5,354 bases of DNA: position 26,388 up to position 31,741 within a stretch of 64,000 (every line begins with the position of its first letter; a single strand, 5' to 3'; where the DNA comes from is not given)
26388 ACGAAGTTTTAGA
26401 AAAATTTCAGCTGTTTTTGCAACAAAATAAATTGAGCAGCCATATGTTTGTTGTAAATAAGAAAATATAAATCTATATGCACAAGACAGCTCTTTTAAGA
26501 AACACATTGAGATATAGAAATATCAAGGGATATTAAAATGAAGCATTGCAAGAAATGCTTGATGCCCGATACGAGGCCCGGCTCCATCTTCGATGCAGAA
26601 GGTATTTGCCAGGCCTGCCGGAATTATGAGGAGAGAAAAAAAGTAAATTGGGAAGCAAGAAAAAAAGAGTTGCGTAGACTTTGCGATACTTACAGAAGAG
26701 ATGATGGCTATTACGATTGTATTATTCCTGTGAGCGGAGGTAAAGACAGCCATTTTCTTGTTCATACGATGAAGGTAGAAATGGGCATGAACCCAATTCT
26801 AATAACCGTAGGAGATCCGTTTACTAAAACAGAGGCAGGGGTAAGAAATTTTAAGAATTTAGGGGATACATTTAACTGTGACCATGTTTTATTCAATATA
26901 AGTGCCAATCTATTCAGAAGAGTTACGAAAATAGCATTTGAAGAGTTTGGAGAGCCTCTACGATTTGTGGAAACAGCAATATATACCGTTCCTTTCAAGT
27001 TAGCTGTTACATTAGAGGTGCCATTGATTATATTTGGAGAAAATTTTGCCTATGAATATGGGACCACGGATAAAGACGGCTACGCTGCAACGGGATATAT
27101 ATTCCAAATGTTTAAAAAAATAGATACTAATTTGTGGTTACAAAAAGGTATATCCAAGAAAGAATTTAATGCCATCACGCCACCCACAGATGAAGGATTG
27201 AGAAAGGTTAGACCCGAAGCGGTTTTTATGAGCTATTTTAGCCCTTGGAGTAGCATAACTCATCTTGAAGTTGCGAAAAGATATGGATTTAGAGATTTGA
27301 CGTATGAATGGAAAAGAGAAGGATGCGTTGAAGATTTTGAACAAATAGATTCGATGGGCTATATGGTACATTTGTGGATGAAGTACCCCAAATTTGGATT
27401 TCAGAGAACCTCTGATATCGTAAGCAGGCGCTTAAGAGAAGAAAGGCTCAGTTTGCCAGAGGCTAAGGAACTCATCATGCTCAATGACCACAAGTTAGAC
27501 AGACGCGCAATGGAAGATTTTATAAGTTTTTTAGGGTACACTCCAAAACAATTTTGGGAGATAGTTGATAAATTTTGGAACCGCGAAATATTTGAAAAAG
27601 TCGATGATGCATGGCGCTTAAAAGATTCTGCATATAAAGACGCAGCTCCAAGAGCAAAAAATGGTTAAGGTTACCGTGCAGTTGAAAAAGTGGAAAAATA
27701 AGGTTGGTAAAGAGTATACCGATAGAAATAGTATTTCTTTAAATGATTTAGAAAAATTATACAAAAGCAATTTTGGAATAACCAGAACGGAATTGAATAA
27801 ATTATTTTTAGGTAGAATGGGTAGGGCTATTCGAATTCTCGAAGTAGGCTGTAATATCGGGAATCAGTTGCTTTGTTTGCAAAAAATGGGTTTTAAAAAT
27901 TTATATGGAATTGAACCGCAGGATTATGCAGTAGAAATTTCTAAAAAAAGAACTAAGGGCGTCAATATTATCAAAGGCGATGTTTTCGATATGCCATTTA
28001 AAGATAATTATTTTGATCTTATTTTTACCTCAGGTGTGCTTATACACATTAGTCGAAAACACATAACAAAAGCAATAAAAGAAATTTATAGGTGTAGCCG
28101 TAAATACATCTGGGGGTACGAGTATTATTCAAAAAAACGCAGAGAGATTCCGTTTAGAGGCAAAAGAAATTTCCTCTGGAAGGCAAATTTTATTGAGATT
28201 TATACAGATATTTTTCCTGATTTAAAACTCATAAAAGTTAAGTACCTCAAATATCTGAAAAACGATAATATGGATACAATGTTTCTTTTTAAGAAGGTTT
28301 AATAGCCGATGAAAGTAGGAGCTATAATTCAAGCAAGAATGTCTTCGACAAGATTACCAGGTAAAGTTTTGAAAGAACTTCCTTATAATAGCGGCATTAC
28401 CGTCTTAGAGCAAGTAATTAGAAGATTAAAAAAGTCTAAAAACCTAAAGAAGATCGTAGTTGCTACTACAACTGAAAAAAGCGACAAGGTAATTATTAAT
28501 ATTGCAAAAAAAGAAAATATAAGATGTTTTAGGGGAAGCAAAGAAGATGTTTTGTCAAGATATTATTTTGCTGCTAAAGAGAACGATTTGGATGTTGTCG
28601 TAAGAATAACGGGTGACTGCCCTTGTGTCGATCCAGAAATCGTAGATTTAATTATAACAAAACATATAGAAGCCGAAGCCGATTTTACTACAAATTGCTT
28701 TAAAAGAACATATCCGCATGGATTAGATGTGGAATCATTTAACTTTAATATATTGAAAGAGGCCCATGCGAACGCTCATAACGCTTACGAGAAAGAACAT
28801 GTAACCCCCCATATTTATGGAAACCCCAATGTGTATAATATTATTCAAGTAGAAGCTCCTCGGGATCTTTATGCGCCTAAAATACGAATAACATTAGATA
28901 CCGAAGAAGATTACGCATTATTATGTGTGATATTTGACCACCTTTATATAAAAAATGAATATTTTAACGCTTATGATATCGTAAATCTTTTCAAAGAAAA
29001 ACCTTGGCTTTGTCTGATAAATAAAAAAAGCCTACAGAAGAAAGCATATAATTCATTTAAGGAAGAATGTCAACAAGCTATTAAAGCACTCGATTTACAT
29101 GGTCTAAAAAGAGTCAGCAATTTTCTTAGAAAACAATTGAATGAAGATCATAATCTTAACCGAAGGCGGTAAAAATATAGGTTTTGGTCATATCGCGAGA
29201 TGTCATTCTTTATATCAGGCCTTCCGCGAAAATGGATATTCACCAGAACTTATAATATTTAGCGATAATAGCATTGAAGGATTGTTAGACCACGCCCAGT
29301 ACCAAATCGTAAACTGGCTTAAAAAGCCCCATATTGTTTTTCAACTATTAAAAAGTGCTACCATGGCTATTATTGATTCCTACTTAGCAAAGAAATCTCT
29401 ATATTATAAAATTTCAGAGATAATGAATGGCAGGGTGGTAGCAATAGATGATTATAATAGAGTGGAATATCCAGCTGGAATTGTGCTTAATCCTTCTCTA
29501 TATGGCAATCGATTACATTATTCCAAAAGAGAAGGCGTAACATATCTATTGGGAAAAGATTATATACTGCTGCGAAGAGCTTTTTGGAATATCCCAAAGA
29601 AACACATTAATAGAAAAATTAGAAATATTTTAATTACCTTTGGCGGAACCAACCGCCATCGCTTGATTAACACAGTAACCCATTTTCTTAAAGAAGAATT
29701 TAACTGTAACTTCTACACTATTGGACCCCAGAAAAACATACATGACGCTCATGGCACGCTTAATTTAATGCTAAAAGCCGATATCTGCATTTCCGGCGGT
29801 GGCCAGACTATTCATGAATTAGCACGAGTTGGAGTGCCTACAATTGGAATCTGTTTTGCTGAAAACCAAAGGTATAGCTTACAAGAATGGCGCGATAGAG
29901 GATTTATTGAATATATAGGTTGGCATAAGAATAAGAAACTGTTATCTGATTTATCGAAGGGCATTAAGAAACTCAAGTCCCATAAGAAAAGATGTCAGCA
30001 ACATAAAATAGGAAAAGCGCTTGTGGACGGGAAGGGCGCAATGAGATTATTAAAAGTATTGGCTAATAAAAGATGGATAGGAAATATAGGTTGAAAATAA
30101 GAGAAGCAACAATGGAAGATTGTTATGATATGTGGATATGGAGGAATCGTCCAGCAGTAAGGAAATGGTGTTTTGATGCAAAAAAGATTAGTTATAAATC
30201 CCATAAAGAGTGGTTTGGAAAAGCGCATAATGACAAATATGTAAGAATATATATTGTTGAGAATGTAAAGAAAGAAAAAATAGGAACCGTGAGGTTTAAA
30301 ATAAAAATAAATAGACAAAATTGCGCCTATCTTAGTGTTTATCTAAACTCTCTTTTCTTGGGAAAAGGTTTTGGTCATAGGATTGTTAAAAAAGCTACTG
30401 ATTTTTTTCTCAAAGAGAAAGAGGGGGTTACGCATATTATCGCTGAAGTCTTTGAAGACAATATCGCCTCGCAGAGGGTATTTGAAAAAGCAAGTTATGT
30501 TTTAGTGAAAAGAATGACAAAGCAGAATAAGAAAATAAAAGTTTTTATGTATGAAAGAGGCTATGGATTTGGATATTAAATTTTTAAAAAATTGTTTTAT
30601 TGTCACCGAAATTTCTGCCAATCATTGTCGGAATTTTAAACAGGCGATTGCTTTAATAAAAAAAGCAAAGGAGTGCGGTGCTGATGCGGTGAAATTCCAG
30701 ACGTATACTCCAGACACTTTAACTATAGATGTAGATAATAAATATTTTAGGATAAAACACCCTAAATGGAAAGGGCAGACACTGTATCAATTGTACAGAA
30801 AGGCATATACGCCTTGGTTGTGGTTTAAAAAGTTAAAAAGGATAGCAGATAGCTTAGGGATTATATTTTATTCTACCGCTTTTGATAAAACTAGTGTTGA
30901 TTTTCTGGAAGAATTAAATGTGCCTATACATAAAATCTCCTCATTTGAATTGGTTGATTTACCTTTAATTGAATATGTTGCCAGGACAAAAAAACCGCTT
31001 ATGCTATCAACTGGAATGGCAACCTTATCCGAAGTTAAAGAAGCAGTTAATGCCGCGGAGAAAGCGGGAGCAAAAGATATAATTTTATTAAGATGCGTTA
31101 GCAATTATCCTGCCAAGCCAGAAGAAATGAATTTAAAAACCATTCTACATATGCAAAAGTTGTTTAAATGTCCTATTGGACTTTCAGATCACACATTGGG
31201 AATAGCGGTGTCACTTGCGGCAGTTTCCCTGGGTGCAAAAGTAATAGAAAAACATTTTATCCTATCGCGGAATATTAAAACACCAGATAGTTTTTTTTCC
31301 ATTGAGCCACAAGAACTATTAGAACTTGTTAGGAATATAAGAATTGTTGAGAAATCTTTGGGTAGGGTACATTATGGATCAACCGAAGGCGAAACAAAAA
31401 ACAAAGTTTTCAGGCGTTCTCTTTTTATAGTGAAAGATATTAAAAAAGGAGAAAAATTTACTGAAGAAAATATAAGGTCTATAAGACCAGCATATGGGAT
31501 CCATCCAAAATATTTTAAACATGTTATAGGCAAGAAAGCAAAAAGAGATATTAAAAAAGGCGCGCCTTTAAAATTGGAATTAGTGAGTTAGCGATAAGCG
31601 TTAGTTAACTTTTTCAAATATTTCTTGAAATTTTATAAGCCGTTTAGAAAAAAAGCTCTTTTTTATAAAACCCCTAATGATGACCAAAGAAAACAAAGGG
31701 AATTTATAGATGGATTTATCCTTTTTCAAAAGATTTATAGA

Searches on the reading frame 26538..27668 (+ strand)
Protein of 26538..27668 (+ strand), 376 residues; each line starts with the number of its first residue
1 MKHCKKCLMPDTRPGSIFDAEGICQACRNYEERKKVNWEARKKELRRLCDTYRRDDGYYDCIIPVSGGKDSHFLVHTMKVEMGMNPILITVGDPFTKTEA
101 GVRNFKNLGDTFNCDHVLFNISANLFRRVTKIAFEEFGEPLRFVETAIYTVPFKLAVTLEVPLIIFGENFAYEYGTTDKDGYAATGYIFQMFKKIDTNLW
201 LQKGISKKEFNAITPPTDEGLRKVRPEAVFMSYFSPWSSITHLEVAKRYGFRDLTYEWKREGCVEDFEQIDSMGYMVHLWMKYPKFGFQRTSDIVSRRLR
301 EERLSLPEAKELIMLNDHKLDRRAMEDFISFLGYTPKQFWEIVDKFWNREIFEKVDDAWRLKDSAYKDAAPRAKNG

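Call 56: search_protein_families(library=ncbifam, proteins=[window:26538-27668:+], max_evalue=0.00001)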
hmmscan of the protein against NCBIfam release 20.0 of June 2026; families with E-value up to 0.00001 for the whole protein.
window:26538-27668:+ (376 aa): 1 family
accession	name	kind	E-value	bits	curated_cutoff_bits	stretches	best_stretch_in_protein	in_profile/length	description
TIGR03573.1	WbuX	subfamily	1.3e-92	310.9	203.2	1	1-344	1-344/344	N-acetyl sugar amidotransferase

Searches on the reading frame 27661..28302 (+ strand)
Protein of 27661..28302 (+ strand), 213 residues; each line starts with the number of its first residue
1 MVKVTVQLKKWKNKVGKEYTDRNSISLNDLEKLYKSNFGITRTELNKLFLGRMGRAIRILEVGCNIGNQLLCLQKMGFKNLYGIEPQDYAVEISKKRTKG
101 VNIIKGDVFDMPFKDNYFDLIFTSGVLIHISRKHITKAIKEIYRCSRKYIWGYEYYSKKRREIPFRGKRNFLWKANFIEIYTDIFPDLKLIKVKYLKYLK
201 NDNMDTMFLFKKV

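Call 56: search_protein_families(library=ncbifam, proteins=[window:27661-28302:+], max_evalue=0.00001)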
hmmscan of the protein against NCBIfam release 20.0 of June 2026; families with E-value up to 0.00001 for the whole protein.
window:27661-28302:+ (213 aa): 5 families
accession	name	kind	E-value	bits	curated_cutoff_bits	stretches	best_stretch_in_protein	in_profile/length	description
TIGR03587.1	Pse_Me-ase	hypoth_equivalog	5.9e-50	170.2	112.05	1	5-212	3-203/204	pseudaminic acid biosynthesis-associated methylase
NF004452.0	PRK05785.1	equivalog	1.3e-10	41.1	207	1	42-150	38-141/228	hypothetical protein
NF045667.1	MTase_DVU1556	equivalog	3.1e-08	33.3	155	1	53-145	20-110/213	DVU_1556 family methyltransferase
NF040539.1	AST_met_ArsM_2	exception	4.6e-06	26.7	240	0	56-145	57-154/262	putative arsinothricin biosynthesis methyltransferase ArsM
TIGR02081.1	metW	equivalog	9e-06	25.3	189.5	0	56-157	14-113/194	methionine biosynthesis protein MetW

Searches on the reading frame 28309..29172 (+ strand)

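Call 56: search_protein_families(library=ncbifam, proteins=[window:28309-29172:+], max_evalue=0.00001)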
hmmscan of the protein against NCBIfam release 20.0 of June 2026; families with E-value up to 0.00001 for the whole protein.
window:28309-29172:+ (287 aa): 8 families
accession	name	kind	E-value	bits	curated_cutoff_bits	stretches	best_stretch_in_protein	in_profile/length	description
NF009905.0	PRK13368.1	subfamily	3.6e-16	59.2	255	1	1-130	1-126/243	3-deoxy-manno-octulosonate cytidylyltransferase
NF003952.0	PRK05450.1-5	subfamily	3.9e-16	58.9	193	1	1-133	1-130/250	3-deoxy-manno-octulosonate cytidylyltransferase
NF003948.0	PRK05450.1-1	equivalog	1.3e-13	50.8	281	1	4-133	7-134/248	3-deoxy-manno-octulosonate cytidylyltransferase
NF003950.0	PRK05450.1-3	subfamily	5.9e-13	48.7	234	1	1-140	1-139/248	3-deoxy-manno-octulosonate cytidylyltransferase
TIGR04321.1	spiroSPASM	subfamily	2.9e-10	39.4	250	1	25-233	17-224/510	spiro-SPASM protein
TIGR00466.1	kdsB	equivalog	2e-08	34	155.2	1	5-132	5-129/241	3-deoxy-manno-octulosonate cytidylyltransferase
TIGR03310.1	matur_MocA_YgfJ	equivalog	5.4e-07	29.8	186.45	1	5-120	2-116/188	molybdenum cofactor cytidylyltransferase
NF001457.0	PRK00317.1-3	equivalog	7.6e-06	25.5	164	0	29-123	26-117/200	molybdenum cofactor guanylyltransferase MobA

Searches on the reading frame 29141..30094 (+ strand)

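Call 56: search_protein_families(library=ncbifam, proteins=[window:29141-30094:+], max_evalue=0.00001)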
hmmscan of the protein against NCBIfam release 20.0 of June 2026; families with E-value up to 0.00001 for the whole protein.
window:29141-30094:+ (317 aa): 1 family
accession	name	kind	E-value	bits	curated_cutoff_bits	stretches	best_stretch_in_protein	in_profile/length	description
TIGR03590.1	PseG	equivalog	1.5e-32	113.4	153.55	2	1-187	1-198/280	UDP-2,4-diacetamido-2,4,6-trideoxy-beta-L-altropyranose hydrolase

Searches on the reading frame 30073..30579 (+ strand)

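Call 56: search_protein_families(library=ncbifam, proteins=[window:30073-30579:+], max_evalue=0.00001)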
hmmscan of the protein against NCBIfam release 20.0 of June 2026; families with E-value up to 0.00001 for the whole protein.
window:30073-30579:+ (168 aa): 2 families
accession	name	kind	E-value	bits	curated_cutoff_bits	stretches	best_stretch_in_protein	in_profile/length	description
TIGR03585.1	PseH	equivalog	3e-19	69.6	93.1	1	13-157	7-152/156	UDP-4-amino-4,6-dideoxy-N-acetyl-beta-L-altrosamine N-acetyltransferase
NF040503.1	resist_ArsN1a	equivalog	4e-06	26.7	170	1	9-147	1-138/159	arsinothricin resistance N-acetyltransferase ArsN1 family A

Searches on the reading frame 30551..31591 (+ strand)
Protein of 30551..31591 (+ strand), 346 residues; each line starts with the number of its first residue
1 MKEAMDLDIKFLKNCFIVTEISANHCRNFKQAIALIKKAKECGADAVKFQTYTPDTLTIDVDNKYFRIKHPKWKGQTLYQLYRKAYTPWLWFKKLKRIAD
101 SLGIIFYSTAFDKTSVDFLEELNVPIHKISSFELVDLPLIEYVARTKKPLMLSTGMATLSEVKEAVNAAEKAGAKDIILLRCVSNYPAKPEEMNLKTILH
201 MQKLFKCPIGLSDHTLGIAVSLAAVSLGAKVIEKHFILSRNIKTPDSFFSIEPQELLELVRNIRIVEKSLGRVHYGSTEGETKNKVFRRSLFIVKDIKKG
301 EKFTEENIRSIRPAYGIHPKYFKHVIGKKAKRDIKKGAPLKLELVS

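Call 56: search_protein_families(library=ncbifam, proteins=[window:30551-31591:+], max_evalue=0.00001)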
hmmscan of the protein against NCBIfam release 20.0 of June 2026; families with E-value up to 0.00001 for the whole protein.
window:30551-31591:+ (346 aa): 3 families
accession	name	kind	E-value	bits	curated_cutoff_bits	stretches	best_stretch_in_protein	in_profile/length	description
TIGR03586.1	PseI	equivalog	6.6e-141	469.2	340.25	1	15-340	2-327/327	pseudaminic acid synthase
TIGR03569.1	NeuB_NnaB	equivalog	1.7e-98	329.8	399.65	1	15-338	1-327/329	N-acetylneuraminate synthase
NF006421.0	PRK08673.1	subfamily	4.4e-06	26.1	335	1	93-271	148-334/338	3-deoxy-7-phosphoheptulonate synthase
